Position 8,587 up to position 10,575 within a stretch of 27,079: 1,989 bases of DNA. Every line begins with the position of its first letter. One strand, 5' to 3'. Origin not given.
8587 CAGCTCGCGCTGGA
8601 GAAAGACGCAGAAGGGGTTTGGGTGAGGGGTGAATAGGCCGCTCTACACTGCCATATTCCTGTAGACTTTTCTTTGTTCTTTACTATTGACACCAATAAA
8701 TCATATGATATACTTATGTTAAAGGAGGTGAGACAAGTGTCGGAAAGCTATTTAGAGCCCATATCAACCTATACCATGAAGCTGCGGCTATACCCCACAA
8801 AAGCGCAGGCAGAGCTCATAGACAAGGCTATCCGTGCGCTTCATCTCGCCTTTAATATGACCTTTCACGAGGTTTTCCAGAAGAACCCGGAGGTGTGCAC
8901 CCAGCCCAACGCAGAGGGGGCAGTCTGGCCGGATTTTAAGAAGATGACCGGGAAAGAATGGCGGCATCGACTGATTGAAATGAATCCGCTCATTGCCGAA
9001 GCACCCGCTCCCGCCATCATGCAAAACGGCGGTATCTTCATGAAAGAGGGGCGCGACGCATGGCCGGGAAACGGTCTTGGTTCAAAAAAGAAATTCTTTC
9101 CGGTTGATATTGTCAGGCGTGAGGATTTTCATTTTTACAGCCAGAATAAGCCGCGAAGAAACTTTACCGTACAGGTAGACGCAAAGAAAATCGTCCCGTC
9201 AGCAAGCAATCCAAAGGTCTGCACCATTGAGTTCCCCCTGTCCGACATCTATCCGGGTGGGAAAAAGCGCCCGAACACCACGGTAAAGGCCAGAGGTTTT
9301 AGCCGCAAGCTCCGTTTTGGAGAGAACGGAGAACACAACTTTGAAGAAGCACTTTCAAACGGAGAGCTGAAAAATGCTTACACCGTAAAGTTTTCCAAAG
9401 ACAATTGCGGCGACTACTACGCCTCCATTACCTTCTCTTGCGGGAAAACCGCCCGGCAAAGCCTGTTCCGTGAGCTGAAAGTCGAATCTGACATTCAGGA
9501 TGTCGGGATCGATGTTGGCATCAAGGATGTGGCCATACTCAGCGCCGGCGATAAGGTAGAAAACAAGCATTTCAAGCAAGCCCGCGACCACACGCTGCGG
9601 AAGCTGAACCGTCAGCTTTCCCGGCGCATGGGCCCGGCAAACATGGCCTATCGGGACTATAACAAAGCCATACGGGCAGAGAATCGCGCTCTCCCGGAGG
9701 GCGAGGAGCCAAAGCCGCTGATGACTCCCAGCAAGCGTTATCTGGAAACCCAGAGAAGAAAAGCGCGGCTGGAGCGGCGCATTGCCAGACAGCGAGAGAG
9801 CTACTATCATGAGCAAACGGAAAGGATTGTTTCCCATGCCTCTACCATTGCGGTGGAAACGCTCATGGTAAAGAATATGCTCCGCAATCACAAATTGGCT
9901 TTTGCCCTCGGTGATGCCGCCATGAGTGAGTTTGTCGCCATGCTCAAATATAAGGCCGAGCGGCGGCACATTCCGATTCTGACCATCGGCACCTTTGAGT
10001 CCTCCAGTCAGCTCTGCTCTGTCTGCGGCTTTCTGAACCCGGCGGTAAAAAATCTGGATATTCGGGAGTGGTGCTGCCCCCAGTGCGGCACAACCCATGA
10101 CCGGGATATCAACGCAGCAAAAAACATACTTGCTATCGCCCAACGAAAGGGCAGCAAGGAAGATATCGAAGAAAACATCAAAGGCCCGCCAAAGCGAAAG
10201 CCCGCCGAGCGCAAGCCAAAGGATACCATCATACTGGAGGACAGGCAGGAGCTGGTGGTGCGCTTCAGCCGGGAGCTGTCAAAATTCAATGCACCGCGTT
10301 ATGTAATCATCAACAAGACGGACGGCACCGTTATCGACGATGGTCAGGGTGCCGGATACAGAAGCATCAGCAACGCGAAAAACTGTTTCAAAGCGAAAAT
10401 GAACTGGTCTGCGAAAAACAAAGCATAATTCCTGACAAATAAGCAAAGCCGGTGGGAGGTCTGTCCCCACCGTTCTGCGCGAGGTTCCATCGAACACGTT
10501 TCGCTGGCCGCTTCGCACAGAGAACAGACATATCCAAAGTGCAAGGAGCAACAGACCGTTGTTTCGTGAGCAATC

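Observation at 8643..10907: Stand-alone miniature type V-like CRISPR locus: TnpB-like nuclease + anti-repeat + 4-repeat array, no adaptation genes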

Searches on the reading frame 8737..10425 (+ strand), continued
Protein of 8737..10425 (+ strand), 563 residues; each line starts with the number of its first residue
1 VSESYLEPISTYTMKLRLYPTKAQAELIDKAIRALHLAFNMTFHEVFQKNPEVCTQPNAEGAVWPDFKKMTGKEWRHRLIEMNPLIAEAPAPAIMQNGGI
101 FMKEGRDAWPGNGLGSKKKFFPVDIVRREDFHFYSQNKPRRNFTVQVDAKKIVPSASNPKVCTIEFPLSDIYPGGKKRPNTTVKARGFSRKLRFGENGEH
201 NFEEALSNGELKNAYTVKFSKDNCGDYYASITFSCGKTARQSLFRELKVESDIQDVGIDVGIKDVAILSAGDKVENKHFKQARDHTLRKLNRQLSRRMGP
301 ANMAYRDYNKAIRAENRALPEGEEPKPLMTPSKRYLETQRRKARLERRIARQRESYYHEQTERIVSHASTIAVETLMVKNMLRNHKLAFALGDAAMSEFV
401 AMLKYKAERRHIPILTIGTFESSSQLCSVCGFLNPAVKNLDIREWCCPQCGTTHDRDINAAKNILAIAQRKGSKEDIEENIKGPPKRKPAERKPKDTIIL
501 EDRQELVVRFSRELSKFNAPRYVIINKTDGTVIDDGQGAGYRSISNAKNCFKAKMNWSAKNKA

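Call 23: find_encoding_contigs(protein=P0070, flank=4000, max_places=4)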
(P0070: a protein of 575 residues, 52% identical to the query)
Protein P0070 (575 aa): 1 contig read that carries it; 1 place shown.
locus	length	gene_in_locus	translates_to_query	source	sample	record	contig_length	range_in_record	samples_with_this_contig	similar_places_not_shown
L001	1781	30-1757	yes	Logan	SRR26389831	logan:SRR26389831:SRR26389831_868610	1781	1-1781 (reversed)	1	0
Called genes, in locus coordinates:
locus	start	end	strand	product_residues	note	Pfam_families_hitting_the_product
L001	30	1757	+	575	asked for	PF12323:HTH_OrfB_IS605 (weak), PF01385:OrfB_IS605 (weak), PF07282:Cas12f1-like_TNB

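Call 24: find_encoding_contigs(protein=P0002, flank=5000, max_places=3)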
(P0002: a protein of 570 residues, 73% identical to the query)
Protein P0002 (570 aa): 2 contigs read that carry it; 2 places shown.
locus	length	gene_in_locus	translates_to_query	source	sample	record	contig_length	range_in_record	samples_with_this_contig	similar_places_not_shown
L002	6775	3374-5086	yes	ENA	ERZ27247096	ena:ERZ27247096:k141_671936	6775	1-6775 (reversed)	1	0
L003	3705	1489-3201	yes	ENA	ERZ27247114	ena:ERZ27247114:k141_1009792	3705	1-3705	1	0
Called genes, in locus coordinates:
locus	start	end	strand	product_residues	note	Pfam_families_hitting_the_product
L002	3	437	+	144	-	?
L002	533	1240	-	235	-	PF00574:CLP_protease, PF25145:NfeD1b_N (weak)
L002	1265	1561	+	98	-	PF04221:RelB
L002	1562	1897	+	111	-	PF05016:ParE_toxin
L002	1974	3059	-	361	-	PF01208:URO-D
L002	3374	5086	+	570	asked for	PF01385:OrfB_IS605, PF07282:Cas12f1-like_TNB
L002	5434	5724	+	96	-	-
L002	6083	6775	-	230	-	?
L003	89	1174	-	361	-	PF01208:URO-D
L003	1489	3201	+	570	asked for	PF01385:OrfB_IS605, PF07282:Cas12f1-like_TNB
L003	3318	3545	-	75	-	-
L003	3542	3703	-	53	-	?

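Call 28: find_related_loci(query=A1, collection=genome_contigs, flank=6000)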
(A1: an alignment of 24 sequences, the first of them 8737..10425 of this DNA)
Query A1 (563 aa) in genome_contigs; peptide patterns used: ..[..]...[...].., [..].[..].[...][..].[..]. (x = any residue, [..] = any of these).
600 stretches matched a pattern (row limit reached: there are more); 551 encode a relative of the query (tblastn E <= 1e-3); the best 80 are kept; 80 distinct loci.
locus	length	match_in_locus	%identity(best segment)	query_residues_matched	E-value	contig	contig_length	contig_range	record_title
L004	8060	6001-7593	53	11-561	0e+0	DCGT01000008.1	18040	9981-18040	MAG TPA_asm: Faecalibacterium sp. UBA1771 UBA1771_contig_15288, whole genome shotgun sequence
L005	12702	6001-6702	37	197-468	3e-40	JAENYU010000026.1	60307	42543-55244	MAG: Methanobacteriota archaeon isolate BL5_bin.6 BL5_bin6_NODE_169_length_60307_cov_291.789849, whole genome shotgun se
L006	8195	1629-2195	38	254-473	1e-39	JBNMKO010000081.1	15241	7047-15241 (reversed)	MAG: Eubacteriales bacterium isolate CM_BacCAG1528.41 k141_340580_length_15241_cov_17.0236, whole genome shotgun sequenc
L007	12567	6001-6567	39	256-465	5e-39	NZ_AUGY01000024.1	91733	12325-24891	Paenibacillus alginolyticus DSM 5050 = NBRC 15375 strain DSM 5050 G519DRAFT_scaffold00021.21_C, whole genome shotgun seq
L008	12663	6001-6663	36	208-471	4e-39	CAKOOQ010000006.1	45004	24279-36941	MAG: uncultured Bacilli bacterium isolate REFINED_METABAT215_TOP10_CONTIGS_1500_ASSEMBLY_K77_MERGED__Hadza_MoBio_hadza-I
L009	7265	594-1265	35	208-468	2e-38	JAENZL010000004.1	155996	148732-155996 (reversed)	MAG: Methanobacteriota archaeon isolate BM5_bin.6 BM5_bin6_NODE_49_length_155996_cov_282.481041, whole genome shotgun se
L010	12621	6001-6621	36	225-471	4e-38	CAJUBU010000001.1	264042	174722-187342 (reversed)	MAG TPA_asm: uncultured Lachnospira sp. isolate MGBC129270 genome assembly, contig: MGBC129270.1, whole genome shotgun s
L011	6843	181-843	35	208-471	5e-38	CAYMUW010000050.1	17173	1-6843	MAG TPA_asm: uncultured Lachnospiraceae bacterium isolate SRP222994_co1_443 genome assembly, contig: NODE_6889_length_17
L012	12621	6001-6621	35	225-471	8e-38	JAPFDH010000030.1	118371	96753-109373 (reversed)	MAG: Lachnospiraceae bacterium isolate bin_3_DannyCat k141_51259, whole genome shotgun sequence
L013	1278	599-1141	39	256-468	5e-39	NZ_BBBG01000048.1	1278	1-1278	Methanogenium cariaci JCM 10550, whole genome shotgun sequence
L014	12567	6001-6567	37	256-466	1e-36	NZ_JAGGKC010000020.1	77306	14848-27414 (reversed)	Youngiibacter multivorans strain DSM 6139 Ga0454107_20, whole genome shotgun sequence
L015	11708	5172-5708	38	256-465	5e-37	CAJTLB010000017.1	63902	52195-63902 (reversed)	MAG TPA_asm: uncultured Lachnospiraceae bacterium isolate MGBC104699 genome assembly, contig: MGBC104699.17, whole genom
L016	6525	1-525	38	260-465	3e-36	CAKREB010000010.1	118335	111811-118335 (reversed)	MAG: uncultured Lachnospiraceae bacterium isolate REFINED_METABAT215_TOP10_CONTIGS_1500_ASSEMBLY_K77_MERGED__Hadza_MoBio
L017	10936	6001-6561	37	254-471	3e-36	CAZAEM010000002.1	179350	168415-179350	MAG TPA_asm: uncultured Eubacterium sp. isolate SRP222994_co1_308 genome assembly, contig: NODE_28_length_179350_cov_36.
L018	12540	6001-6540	39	256-466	2e-36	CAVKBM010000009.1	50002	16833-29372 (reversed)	Bacteroidaceae bacterium isolate H07658-L1_cleanbin_000006 genome assembly, contig: Spades_H07658-L1_contig_142, whole g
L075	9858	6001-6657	34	216-466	4e-31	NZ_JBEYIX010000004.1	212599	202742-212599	Micromonospora sp. NPDC006766 NPDC006766_86_F4.ctg-0004, whole genome shotgun sequence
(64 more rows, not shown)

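Call 34: find_encoding_contigs(protein=P0001, flank=3000, max_places=5)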
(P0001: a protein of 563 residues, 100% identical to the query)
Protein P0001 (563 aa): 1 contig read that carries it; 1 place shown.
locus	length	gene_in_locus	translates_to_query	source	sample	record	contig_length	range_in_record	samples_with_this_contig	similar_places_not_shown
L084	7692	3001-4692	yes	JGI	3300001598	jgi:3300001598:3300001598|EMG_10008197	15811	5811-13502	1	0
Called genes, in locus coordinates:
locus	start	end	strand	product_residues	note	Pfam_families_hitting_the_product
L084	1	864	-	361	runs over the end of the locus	PF01208:URO-D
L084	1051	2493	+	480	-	PF13556:HTH_30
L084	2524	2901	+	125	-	-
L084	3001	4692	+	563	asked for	PF01385:OrfB_IS605, PF07282:Cas12f1-like_TNB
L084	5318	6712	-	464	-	PF02127:Peptidase_M18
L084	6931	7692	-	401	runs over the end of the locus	PF01300:Sua5_yciO_yrdC, PF01121:CoaE, PF13189:Cytidylate_kin2 (faint)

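Call 35: find_encoding_contigs(protein=P0027, flank=8000, max_places=3)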
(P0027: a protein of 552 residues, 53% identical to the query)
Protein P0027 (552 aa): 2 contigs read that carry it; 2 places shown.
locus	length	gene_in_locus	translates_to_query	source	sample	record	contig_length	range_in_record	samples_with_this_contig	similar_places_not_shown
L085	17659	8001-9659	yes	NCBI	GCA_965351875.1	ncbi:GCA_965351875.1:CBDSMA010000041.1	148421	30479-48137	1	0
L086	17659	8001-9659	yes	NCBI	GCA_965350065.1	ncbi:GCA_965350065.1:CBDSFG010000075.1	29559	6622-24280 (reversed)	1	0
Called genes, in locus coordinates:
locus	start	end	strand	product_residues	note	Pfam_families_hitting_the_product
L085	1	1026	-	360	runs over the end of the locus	PF17853:GGDEF_2, PF13556:HTH_30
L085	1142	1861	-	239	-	PF01479:S4 (weak), PF00849:PseudoU_synth_2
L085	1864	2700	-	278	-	PF00149:Metallophos, PF12850:Metallophos_2 (weak)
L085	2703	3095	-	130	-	PF00636:Ribonuclease_3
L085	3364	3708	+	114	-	PF00085:Thioredoxin, PF14595:Thioredoxin_9 (weak), PF00578:AhpC-TSA (weak), PF13098:Thioredoxin_2, PF13905:Thioredoxin_8 (faint)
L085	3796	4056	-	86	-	PF01649:Ribosomal_S20p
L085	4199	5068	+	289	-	PF03418:Peptidase_A25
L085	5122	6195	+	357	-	PF07454:SpoIIP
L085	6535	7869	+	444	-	PF03448:MgtE_N, PF00571:CBS, PF01769:MgtE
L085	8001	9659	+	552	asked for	PF01385:OrfB_IS605, PF07282:Cas12f1-like_TNB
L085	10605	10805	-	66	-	-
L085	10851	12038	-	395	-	PF01546:Peptidase_M20, PF07687:M20_dimer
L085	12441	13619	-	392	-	PF01546:Peptidase_M20, PF07687:M20_dimer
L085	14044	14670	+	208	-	PF00440:TetR_N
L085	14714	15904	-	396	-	PF01546:Peptidase_M20, PF07687:M20_dimer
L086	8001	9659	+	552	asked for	PF01385:OrfB_IS605, PF07282:Cas12f1-like_TNB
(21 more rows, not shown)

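Call 36: find_encoding_contigs(protein=P0082, flank=6000, max_places=6)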
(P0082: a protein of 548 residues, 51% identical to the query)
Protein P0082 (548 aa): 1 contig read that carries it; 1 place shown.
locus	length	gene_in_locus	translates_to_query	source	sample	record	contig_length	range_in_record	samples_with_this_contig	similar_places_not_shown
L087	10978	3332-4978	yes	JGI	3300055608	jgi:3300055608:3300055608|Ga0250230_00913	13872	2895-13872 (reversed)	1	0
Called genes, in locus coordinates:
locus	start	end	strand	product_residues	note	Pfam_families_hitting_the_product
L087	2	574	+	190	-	?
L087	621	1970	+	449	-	-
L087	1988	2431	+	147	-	PF20736:Glyco_hydro127M (weak), PF20737:Glyco_hydro127C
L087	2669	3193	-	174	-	PF07022:Phage_CI_repr, PF12844:HTH_19, PF13443:HTH_26, PF13560:HTH_31, PF01381:HTH_3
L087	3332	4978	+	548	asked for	PF01385:OrfB_IS605, PF07282:Cas12f1-like_TNB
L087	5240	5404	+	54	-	-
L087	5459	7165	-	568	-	PF09820:AAA-ATPase_like, PF08011:PDDEXK_9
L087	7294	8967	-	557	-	PF00672:HAMP (weak), PF06580:His_kinase, PF02518:HATPase_c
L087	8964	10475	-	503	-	PF00072:Response_reg, PF00165:HTH_AraC (weak), PF12833:HTH_18, PF00165:HTH_AraC (weak)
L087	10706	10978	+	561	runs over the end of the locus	-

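Call 60: find_encoding_contigs(protein=P0021, flank=3000, max_places=2)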
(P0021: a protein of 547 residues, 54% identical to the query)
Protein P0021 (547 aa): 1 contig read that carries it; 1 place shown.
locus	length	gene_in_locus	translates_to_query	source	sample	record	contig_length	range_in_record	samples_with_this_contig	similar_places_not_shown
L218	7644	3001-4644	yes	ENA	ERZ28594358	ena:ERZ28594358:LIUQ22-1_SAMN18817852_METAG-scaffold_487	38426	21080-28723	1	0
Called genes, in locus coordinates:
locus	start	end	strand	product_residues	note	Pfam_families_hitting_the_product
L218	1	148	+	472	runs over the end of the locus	PF00089:Trypsin, PF13365:Trypsin_2, PF13180:PDZ_2, PF17820:PDZ_6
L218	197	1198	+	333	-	PF00814:TsaD, PF22521:HypF_C_2 (weak)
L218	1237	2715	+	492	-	PF02446:Glyco_hydro_77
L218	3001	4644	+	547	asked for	PF01385:OrfB_IS605 (weak), PF07282:Cas12f1-like_TNB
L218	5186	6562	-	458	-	PF00171:Aldedh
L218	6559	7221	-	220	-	PF24675:NpmA, PF02390:Methyltransf_4, PF13847:Methyltransf_31, PF08242:Methyltransf_12 (faint), PF13649:Methyltransf_25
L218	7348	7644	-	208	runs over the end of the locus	-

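Call 61: find_encoding_contigs(protein=P0055, flank=3000, max_places=2)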
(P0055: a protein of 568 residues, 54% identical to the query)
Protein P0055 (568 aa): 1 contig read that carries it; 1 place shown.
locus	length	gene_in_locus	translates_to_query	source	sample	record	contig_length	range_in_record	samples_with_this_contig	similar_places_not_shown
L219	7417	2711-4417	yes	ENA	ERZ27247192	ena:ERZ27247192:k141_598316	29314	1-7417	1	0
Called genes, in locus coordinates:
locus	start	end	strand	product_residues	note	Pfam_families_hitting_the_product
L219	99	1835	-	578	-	PF16126:DUF4838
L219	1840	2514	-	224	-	PF19700:DUF6198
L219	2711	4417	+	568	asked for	PF01385:OrfB_IS605, PF07282:Cas12f1-like_TNB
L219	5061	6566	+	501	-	PF04616:Glyco_hydro_43, PF17851:GH43_C2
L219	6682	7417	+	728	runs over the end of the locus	PF16126:DUF4838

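Call 62: find_encoding_contigs(protein=P0057, flank=3000, max_places=2)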
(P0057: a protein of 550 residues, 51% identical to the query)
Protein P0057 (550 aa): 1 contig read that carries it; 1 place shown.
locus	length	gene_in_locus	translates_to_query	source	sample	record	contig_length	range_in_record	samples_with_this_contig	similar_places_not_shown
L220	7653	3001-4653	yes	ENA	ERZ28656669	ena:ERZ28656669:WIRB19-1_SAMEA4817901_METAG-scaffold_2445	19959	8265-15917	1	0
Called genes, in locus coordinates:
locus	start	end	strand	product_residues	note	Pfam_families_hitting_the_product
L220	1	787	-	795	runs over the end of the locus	PF18019:Cas3_HD (weak), PF04851:ResIII, PF00270:DEAD, PF00271:Helicase_C, PF22590:Cas3-like_C_2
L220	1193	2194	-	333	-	PF00106:adh_short, PF01073:3Beta_HSD, PF01370:Epimerase, PF02719:Polysacc_synt_2, PF04321:RmlD_sub_bind, PF05368:NmrA (faint), PF08659:KR (weak), PF16363:GDP_Man_Dehyd, +1 more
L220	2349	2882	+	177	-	PF10050:DUF2284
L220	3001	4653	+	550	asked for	PF01385:OrfB_IS605, PF07282:Cas12f1-like_TNB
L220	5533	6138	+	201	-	-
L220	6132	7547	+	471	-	PF09334:tRNA-synt_1g, PF00133:tRNA-synt_1, PF19303:Anticodon_3 (weak), PF08264:Anticodon_1, PF01588:tRNA_bind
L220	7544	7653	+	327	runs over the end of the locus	PF01210:NAD_Gly3P_dh_N, PF02558:ApbA (weak), PF07479:NAD_Gly3P_dh_C, PF20618:GPD_NAD_C_bact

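Call 63: find_encoding_contigs(protein=P0100, flank=3000, max_places=2)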
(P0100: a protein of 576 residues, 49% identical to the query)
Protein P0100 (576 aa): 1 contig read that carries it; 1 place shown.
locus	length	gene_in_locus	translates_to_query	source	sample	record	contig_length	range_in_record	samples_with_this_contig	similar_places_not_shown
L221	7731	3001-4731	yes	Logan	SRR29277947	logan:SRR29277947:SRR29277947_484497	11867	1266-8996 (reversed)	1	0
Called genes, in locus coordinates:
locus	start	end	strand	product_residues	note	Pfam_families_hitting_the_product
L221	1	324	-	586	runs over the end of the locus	PF01554:MatE, PF03023:MurJ, PF01554:MatE, PF13581:HATPase_c_2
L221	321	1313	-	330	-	PF01636:APH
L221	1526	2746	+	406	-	PF07690:MFS_1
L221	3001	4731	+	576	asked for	PF01385:OrfB_IS605 (faint), PF07282:Cas12f1-like_TNB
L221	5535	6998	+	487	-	PF18435:EstA_Ig_like (weak)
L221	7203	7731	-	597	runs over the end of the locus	?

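Call 64: find_encoding_contigs(protein=P0110, flank=3000, max_places=2)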
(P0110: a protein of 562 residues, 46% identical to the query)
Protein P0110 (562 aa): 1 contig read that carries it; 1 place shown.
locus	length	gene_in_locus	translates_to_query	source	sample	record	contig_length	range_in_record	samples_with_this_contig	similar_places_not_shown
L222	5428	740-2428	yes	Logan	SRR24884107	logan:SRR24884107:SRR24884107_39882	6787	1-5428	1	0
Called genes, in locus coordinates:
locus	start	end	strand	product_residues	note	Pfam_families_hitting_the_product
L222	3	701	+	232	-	?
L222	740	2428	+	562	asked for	PF12323:HTH_OrfB_IS605 (weak), PF01385:OrfB_IS605, PF07282:Cas12f1-like_TNB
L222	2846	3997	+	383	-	PF13439:Glyco_transf_4, PF13579:Glyco_trans_4_4, PF00534:Glycos_transf_1, PF13692:Glyco_trans_1_4, PF13524:Glyco_trans_1_2 (faint)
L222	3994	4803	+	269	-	PF01553:Acyltransferase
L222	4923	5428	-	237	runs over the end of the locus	-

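Call 65: find_encoding_contigs(protein=P0104, flank=3000, max_places=2)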
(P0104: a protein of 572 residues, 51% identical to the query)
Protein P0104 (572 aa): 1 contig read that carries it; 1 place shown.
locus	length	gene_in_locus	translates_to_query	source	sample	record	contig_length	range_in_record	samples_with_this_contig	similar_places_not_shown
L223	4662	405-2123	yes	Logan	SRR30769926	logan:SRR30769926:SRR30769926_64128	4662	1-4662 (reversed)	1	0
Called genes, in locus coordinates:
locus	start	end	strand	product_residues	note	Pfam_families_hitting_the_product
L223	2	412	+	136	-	?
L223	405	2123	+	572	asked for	PF01385:OrfB_IS605, PF07282:Cas12f1-like_TNB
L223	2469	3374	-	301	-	PF00126:HTH_1, PF03466:LysR_substrate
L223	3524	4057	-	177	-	PF13302:Acetyltransf_3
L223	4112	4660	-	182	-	?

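Call 90: search_protein_families(library=padloc, proteins=[window:8737-10425:+], max_evalue=0.01)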
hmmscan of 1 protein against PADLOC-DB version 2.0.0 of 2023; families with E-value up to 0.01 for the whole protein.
window:8737-10425:+ (563 aa): 17 families
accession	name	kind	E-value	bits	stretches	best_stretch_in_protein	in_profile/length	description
PDLC00933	Cas12u4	-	1.7e-37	127.4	1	227-494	219-463/488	Cas12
PDLC01700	Cas12f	-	6.1e-36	122.3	2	330-494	273-450/458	CAS-V-F; effector__SPE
PDLC01674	Cas12f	-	2.2e-34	117.1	1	249-470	173-360/389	CAS-V-F; effector__SPE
PDLC01678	Cas12f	-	2.2e-34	117.1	1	249-470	173-360/389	Cas14c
PDLC01691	Cas12f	-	6.4e-34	116.4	1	11-469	2-330/332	CAS-V-F; effector__SPE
PDLC00931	Cas12u2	-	3.1e-25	87.5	2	249-386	232-336/445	Cas12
PDLC01698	Cas12f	-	6.8e-21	73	2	250-386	221-323/411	CAS-V-F; effector__SPE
PDLC01039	Csx1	-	9.8e-21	72.7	1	255-474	156-310/315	found elsewhere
PDLC00932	Cas12u3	-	9.2e-16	56.2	1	222-464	176-385/398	Cas12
PDLC01699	Cas12f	-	1.6e-14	52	1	344-464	270-388/399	CAS-V-F; effector__SPE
PDLC01692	Cas12f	-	5.2e-12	43.3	1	330-469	387-530/532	CAS-V-F; effector__SPE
PDLC00930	Cas12u1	-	7.6e-12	42.8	1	336-469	395-531/533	Cas12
PDLC01677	Cas12f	-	1.2e-10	39.1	1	256-465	311-497/506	Cas14b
PDLC01673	Cas12f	-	1.3e-10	38.8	1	256-465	312-497/507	CAS-V-F; effector__SPE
PDLC01690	Cas12f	-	2.4e-08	31.6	1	254-382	208-305/440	CAS-V-F; effector__SPE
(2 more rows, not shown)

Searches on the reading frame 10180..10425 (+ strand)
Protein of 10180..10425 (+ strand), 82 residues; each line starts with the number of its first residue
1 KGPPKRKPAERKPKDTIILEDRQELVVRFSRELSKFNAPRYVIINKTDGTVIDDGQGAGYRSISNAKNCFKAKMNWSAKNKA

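Call 80: search_protein_families(library=phrogs, proteins=[window:10180-10425:+], max_evalue=0.01)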
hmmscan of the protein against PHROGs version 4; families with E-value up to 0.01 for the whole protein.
seq(82 aa): 0 families

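Call 81: search_protein_families(library=pfam, proteins=[window:10180-10425:+], max_evalue=1)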
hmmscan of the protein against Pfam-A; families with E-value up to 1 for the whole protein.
seq(82 aa): 0 families
